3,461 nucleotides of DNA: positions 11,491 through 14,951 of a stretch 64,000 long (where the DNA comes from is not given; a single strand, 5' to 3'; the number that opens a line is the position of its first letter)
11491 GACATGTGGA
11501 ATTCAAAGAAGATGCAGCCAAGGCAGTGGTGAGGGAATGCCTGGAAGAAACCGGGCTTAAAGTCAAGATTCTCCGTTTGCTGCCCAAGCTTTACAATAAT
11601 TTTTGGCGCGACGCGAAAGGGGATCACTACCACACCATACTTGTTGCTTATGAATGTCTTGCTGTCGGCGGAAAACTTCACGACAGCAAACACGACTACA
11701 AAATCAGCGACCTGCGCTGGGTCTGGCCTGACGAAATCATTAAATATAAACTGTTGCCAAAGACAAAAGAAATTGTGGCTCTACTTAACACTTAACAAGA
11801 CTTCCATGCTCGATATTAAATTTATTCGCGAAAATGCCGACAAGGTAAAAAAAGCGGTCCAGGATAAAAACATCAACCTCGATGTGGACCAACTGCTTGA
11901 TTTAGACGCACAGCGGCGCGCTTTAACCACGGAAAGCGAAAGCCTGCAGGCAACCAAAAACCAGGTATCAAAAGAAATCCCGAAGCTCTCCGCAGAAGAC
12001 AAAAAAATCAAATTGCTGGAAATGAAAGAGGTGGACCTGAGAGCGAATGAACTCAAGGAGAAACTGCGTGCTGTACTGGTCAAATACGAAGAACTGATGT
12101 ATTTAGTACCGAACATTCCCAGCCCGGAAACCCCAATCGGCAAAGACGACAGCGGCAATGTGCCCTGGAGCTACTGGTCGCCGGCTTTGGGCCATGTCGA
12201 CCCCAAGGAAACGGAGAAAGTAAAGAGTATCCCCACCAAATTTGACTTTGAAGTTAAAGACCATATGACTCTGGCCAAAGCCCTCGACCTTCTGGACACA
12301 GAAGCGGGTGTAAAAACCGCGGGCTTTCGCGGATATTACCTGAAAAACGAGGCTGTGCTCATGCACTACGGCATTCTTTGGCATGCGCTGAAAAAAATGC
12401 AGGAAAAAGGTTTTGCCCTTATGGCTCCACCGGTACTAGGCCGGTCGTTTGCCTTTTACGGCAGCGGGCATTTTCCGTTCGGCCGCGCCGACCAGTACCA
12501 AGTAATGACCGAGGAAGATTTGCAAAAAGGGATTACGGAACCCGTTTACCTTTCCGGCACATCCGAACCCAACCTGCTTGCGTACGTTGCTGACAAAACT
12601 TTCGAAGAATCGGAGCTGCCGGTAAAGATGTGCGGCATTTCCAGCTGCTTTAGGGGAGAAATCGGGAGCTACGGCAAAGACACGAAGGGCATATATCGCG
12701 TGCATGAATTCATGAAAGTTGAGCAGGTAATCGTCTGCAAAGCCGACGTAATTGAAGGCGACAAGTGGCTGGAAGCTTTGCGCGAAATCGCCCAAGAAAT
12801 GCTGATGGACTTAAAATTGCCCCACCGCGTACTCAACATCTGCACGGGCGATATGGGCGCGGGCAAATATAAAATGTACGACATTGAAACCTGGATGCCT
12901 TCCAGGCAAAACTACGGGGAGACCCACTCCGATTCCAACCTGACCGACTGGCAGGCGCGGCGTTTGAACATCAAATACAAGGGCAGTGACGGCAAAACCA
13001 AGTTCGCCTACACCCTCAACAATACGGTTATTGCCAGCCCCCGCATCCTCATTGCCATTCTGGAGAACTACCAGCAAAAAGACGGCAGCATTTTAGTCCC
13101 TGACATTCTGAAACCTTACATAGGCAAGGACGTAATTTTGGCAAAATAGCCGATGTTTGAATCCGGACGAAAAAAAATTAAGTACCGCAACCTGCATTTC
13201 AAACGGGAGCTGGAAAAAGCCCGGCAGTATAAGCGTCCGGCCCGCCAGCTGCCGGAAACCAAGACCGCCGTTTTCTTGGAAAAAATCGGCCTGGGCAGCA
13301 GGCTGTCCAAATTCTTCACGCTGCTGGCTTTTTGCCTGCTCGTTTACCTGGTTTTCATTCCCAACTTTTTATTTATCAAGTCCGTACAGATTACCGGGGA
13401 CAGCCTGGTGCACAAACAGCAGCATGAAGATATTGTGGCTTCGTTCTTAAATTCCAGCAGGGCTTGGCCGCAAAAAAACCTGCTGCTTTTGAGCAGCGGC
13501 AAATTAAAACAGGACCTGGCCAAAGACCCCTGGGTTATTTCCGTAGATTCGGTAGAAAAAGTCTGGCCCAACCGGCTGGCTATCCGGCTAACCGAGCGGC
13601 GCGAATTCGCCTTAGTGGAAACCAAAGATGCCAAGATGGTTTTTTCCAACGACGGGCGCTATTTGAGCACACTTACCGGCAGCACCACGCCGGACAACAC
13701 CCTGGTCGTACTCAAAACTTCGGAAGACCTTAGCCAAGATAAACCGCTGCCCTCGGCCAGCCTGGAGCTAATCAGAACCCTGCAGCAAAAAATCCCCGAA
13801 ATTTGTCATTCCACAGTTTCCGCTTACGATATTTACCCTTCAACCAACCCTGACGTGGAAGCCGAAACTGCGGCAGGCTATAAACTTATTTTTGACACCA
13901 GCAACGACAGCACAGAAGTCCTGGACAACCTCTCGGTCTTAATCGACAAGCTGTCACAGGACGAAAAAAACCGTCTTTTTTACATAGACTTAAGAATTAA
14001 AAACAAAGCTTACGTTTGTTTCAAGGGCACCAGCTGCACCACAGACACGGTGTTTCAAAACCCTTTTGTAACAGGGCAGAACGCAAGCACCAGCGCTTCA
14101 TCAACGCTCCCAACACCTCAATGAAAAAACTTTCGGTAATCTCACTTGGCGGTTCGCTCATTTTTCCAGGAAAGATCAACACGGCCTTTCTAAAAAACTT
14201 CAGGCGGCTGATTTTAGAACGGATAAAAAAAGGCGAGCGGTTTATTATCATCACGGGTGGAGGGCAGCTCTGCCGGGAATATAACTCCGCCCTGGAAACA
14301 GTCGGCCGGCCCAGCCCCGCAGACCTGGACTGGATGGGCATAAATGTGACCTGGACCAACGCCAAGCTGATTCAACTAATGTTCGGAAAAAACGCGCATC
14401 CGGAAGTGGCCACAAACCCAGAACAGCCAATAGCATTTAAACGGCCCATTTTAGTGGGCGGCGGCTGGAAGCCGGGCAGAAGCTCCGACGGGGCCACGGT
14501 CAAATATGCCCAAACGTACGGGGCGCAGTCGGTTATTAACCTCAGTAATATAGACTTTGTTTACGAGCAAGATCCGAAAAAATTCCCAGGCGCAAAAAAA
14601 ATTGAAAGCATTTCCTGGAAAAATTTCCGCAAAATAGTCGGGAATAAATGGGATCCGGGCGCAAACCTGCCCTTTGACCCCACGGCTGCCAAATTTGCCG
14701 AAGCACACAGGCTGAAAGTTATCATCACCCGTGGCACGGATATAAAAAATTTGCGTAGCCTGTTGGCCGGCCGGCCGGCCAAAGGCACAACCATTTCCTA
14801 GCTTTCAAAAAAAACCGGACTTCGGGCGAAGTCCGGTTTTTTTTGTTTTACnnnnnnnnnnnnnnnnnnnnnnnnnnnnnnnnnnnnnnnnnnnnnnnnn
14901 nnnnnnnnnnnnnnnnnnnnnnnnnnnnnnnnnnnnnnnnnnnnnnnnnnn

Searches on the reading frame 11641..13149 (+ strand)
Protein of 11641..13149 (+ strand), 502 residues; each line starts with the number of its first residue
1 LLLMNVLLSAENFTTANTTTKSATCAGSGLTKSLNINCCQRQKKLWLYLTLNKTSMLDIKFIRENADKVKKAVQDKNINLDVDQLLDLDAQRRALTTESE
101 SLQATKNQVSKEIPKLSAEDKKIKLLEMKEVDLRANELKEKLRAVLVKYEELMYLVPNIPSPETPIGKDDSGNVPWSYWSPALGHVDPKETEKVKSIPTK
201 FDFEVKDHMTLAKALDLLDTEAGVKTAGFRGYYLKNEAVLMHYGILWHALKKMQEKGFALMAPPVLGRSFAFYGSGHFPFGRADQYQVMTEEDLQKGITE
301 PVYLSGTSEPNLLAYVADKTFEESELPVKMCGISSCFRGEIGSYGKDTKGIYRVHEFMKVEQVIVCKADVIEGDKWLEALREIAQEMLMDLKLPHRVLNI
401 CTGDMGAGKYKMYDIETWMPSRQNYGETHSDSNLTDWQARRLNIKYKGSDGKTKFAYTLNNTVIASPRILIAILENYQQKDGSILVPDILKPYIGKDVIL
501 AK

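Call 86: search_protein_families(library=pfam, proteins=[window:11641-13149:+], max_evalue=0.0001)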
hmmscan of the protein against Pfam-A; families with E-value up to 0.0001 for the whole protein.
window:11641-13149:+ (502 aa): 2 families
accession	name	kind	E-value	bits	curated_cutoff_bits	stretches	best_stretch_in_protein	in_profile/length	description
PF00587.30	tRNA-synt_2b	-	5.3e-28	98.7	29.3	1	301-477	10-179/179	tRNA synthetase class II core domain (G, H, P, S and T)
PF02403.27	Seryl_tRNA_N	-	7.1e-24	84.6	28.2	1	56-160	1-108/108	Seryl-tRNA synthetase N-terminal domain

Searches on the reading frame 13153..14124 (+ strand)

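Call 86: search_protein_families(library=pfam, proteins=[window:13153-14124:+], max_evalue=0.0001)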
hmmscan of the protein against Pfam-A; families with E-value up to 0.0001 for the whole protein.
window:13153-14124:+ (323 aa): 1 family
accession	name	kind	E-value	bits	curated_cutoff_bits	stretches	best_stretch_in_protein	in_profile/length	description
PF08478.15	POTRA_1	-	7.4e-09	36.2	23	1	102-149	27-69/69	POTRA domain, FtsQ-type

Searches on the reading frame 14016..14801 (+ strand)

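Call 86: search_protein_families(library=pfam, proteins=[window:14016-14801:+], max_evalue=0.0001)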
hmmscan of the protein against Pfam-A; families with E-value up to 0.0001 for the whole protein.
window:14016-14801:+ (261 aa): 1 family
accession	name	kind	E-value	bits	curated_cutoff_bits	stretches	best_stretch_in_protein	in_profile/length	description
PF00696.33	AA_kinase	-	7.5e-19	68.8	24.9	1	39-238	2-233/234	Amino acid kinase family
